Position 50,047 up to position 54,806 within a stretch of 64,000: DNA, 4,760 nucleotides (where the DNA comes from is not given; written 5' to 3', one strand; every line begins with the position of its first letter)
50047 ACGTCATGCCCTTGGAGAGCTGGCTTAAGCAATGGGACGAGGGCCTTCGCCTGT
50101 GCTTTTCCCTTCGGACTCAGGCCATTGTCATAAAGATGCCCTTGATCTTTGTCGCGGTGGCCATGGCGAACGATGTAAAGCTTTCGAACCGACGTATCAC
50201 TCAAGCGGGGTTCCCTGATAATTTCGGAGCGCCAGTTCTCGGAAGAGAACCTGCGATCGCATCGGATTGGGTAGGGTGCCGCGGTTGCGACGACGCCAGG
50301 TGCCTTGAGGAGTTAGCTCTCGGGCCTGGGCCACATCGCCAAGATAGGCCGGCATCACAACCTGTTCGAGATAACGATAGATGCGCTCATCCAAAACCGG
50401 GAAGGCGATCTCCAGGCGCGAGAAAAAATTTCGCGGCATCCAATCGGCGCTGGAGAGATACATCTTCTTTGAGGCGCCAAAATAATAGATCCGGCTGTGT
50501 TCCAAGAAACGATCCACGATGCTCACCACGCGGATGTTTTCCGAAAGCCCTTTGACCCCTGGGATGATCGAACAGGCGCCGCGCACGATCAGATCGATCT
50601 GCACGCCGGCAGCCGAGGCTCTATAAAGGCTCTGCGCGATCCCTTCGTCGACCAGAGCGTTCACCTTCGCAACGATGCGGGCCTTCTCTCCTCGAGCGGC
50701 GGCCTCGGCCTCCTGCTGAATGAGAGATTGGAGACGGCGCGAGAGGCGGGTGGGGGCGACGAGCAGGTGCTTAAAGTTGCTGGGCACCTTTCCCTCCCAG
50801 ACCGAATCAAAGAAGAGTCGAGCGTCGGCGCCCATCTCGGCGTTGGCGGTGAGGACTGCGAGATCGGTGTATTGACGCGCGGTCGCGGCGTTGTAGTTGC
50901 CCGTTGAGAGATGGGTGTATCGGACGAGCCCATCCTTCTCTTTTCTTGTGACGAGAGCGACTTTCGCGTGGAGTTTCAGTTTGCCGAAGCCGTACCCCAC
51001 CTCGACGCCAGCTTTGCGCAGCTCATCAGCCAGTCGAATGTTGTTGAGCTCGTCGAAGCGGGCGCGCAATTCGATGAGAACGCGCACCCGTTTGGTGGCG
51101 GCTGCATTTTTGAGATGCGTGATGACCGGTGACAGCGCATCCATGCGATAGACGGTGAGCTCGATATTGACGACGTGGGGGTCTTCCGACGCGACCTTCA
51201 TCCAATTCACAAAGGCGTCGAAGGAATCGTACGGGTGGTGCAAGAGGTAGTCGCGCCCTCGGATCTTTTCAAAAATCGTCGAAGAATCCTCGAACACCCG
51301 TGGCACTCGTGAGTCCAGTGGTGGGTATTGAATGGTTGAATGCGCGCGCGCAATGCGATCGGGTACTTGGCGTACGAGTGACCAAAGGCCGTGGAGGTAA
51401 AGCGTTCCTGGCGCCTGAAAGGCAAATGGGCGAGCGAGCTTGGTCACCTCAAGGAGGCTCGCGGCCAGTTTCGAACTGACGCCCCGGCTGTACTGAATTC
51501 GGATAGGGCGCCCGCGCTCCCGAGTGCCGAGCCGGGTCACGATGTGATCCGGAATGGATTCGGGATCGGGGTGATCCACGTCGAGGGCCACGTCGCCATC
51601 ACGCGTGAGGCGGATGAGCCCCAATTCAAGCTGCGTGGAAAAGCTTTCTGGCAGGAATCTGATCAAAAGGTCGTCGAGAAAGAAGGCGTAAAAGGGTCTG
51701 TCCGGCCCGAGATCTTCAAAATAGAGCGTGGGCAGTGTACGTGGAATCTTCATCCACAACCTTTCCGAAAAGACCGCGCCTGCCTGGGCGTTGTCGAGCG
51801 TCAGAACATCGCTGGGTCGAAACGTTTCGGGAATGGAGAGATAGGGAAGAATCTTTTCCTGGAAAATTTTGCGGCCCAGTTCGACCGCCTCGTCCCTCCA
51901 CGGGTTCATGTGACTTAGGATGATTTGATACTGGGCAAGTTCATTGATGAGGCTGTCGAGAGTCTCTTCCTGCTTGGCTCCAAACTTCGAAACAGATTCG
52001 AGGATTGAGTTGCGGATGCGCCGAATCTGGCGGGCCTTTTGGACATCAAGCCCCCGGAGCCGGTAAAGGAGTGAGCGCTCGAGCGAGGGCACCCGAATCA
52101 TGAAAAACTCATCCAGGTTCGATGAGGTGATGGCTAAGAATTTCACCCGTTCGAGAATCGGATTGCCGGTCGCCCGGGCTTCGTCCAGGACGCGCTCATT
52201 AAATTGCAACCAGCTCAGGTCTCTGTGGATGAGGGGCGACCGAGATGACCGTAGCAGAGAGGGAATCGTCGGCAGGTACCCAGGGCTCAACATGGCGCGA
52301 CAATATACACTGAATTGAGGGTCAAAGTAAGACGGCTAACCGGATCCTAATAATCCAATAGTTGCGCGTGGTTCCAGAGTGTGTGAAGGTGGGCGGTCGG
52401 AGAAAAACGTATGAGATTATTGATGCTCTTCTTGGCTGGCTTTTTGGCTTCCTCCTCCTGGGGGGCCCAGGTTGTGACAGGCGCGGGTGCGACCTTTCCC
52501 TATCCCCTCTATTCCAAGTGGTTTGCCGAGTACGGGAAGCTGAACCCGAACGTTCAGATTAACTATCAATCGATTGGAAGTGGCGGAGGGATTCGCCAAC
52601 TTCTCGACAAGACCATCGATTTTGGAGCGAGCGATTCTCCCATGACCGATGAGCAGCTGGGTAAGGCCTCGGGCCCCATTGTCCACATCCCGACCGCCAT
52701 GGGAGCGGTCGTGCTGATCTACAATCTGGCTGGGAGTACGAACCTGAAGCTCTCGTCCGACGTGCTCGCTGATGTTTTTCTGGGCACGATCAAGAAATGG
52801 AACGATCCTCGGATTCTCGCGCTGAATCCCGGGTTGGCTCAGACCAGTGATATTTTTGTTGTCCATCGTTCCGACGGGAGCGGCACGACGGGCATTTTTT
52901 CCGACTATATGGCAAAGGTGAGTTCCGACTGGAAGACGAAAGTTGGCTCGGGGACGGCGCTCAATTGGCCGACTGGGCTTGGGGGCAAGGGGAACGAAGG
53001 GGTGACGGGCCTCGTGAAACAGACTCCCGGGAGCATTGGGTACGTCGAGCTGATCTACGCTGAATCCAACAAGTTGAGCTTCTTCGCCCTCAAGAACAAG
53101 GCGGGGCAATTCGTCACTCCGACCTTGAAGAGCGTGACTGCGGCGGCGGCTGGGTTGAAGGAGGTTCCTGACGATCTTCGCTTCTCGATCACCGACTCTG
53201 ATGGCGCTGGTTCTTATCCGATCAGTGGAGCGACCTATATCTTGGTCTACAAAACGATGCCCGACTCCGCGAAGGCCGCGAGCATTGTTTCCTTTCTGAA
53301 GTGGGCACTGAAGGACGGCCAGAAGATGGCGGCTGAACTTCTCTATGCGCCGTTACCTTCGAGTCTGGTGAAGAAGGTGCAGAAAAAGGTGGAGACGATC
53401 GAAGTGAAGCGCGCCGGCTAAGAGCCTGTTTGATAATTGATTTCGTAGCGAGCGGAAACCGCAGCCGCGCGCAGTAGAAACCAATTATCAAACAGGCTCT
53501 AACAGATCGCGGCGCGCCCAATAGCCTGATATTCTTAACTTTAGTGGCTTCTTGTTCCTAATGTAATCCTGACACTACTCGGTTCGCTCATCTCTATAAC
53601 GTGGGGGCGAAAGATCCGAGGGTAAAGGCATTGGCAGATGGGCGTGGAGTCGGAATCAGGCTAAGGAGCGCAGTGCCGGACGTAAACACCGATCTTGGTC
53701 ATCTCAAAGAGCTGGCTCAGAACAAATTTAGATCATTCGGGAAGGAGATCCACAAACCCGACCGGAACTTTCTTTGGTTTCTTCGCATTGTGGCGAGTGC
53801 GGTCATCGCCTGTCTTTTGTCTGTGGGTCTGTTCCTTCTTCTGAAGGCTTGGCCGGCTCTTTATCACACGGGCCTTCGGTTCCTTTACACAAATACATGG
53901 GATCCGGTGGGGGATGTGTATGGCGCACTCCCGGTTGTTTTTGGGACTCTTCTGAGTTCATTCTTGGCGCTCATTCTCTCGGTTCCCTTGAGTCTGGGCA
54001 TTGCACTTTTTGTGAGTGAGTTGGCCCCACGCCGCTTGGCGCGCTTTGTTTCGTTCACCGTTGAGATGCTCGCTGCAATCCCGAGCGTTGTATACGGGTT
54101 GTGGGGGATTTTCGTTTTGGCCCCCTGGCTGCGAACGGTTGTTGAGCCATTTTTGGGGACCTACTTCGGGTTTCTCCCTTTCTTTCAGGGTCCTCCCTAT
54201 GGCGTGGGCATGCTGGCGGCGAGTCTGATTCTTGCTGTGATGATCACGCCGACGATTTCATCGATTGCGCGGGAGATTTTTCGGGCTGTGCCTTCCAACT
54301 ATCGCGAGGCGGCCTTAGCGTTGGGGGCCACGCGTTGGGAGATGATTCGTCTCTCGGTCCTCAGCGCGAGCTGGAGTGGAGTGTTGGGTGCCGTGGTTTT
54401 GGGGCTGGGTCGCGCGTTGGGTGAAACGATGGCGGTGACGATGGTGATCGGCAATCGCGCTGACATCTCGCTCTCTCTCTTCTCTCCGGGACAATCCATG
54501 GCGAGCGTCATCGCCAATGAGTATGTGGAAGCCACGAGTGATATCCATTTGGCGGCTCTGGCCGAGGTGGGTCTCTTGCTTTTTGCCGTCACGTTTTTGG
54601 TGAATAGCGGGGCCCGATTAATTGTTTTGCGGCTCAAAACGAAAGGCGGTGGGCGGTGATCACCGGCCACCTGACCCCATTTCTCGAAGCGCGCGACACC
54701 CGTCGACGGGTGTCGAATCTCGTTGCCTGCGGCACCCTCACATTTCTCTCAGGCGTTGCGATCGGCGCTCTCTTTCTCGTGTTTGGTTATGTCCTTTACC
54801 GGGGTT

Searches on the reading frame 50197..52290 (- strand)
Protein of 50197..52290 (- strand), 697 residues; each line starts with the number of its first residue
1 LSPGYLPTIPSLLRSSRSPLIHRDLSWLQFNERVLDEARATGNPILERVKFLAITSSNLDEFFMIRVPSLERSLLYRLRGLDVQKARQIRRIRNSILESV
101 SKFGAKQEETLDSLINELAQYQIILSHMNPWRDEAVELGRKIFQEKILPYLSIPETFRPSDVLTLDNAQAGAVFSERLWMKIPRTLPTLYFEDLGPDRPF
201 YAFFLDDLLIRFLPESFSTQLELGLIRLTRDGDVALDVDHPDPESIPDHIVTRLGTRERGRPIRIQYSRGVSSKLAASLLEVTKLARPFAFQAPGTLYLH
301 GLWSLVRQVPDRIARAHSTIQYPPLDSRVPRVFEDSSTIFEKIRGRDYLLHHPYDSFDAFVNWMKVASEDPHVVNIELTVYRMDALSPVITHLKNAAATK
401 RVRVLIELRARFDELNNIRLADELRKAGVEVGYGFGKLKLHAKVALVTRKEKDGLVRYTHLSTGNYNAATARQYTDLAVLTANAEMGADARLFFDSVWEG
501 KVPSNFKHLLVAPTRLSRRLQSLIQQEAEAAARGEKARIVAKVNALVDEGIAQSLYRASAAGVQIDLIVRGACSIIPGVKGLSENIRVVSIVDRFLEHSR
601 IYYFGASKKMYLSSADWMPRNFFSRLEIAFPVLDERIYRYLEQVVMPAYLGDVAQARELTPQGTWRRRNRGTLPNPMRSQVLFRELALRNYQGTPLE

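Call 38: search_protein_families(library=pfam, proteins=[window:50197-52290:-], max_evalue=0.00001)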
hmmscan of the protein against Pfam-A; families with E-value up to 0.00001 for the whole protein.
window:50197-52290:- (697 aa): 5 families
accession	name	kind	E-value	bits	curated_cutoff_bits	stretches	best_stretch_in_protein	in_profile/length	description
PF17941.7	PP_kinase_C_1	-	2.2e-59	200.2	25.7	1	339-497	2-161/167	Polyphosphate kinase C-terminal domain 1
PF13090.12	PP_kinase_C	-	1.1e-57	194.7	25.8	1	509-680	1-172/172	Polyphosphate kinase C-terminal domain 2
PF13089.11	PP_kinase_N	-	7.3e-29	100.7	23.8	1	21-124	2-105/107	Polyphosphate kinase N-terminal domain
PF02503.22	PP_kinase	-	3.1e-11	43.7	31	1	178-305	56-183/183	Polyphosphate kinase middle domain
PF13091.12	PLDc_2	-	1.3e-07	32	27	0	546-643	19-126/132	PLD-like domain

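Call 42: find_homologous_proteins(query=window:50197-52290:-, max_evalue=1e-50)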
Query window:50197-52290:- (697 aa): 6683 proteins with E <= 1e-50 among 8000 candidates; the best 120 are listed.
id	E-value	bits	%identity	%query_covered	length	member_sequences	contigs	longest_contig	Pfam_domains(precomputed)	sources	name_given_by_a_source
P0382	0.0e+0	1089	69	100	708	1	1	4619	PF02503.23,PF13091.13,PF13089.12,PF17941.8,PF13090.13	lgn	-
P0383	0.0e+0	1045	67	100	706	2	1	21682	PF02503.23,PF13091.13,PF13089.12,PF17941.8,PF13090.13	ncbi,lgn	-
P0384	0.0e+0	1012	100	65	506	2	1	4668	PF02503.23,PF13089.12,PF17941.8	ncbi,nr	ncbi:MAG: hypothetical protein HYR96_08375 [Deltaproteobacteria bacterium]|nr:hypothetical protein [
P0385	1.0e-276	938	63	100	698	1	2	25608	PF02503.23,PF13091.13,PF13089.12,PF17941.8,PF13090.13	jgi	jgi:polyphosphate kinase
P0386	7.7e-273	925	61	100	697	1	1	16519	PF02503.23,PF13091.13,PF13089.12,PF17941.8,PF13090.13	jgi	jgi:polyphosphate kinase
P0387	2.9e-271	920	61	100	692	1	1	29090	PF02503.23,PF13091.13,PF13089.12,PF17941.8,PF13090.13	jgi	jgi:polyphosphate kinase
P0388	5.2e-269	912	59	99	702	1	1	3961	PF02503.23,PF13091.13,PF13089.12,PF17941.8,PF13090.13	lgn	-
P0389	6.8e-268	909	60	100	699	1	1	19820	PF02503.23,PF13091.13,PF13089.12,PF17941.8,PF13090.13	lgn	-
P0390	2.5e-265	900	61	99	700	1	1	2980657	PF02503.23,PF13091.13,PF13089.12,PF17941.8,PF13090.13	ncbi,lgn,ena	-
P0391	6.0e-264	896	60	100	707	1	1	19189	PF02503.23,PF13091.13,PF13089.12,PF17941.8,PF13090.13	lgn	-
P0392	1.5e-261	888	59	99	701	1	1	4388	PF02503.23,PF13091.13,PF13089.12,PF17941.8,PF13090.13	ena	-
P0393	2.9e-261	887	59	99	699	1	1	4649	PF02503.23,PF13091.13,PF13089.12,PF17941.8,PF13090.13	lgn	-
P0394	4.2e-261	886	59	99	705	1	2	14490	PF02503.23,PF13091.13,PF13089.12,PF17941.8,PF13090.13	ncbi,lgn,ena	-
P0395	1.3e-260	885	59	99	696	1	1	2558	PF02503.23,PF13091.13,PF13089.12,PF17941.8,PF13090.13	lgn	-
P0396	1.5e-260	885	59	100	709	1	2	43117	PF02503.23,PF13091.13,PF13089.12,PF17941.8,PF13090.13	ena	-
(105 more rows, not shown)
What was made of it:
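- Most named relatives are Bdellovibrionota, Bdellovibrionales, Bacteriovoracaceae or Oligoflexia (call 42).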

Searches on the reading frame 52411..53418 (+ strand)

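Call 38: search_protein_families(library=pfam, proteins=[window:52411-53418:+], max_evalue=0.00001)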
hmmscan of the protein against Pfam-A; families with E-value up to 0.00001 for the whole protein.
window:52411-53418:+ (336 aa): 2 families
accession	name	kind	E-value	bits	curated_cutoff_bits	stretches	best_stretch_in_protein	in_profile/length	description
PF12849.12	PBP_like_2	-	6.5e-44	151.1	27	1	14-300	2-264/267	PBP superfamily domain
PF01547.30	SBP_bac_1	-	2.3e-15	57.8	26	1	36-305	12-306/307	Bacterial extracellular solute-binding protein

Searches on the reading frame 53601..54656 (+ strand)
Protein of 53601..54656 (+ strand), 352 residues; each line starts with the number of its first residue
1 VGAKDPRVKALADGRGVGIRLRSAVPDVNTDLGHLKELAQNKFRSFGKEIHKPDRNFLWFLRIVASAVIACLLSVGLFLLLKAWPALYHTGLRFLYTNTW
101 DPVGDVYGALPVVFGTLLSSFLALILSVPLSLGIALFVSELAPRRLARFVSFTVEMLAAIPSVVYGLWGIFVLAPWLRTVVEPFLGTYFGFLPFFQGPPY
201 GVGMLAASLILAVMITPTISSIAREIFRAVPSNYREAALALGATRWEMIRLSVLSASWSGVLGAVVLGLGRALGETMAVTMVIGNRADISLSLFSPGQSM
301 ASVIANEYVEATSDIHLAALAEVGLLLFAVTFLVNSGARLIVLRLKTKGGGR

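Call 39: search_protein_families(library=pfam, proteins=[window:53601-54656:+], max_evalue=0.00001)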
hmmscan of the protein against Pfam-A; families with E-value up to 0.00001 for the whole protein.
window:53601-54656:+ (352 aa): 1 family
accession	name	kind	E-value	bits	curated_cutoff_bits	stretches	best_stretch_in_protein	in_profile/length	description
PF00528.27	BPD_transp_1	-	4.9e-13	49.7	26.4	1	134-345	4-182/184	Binding-protein-dependent transport system inner membrane component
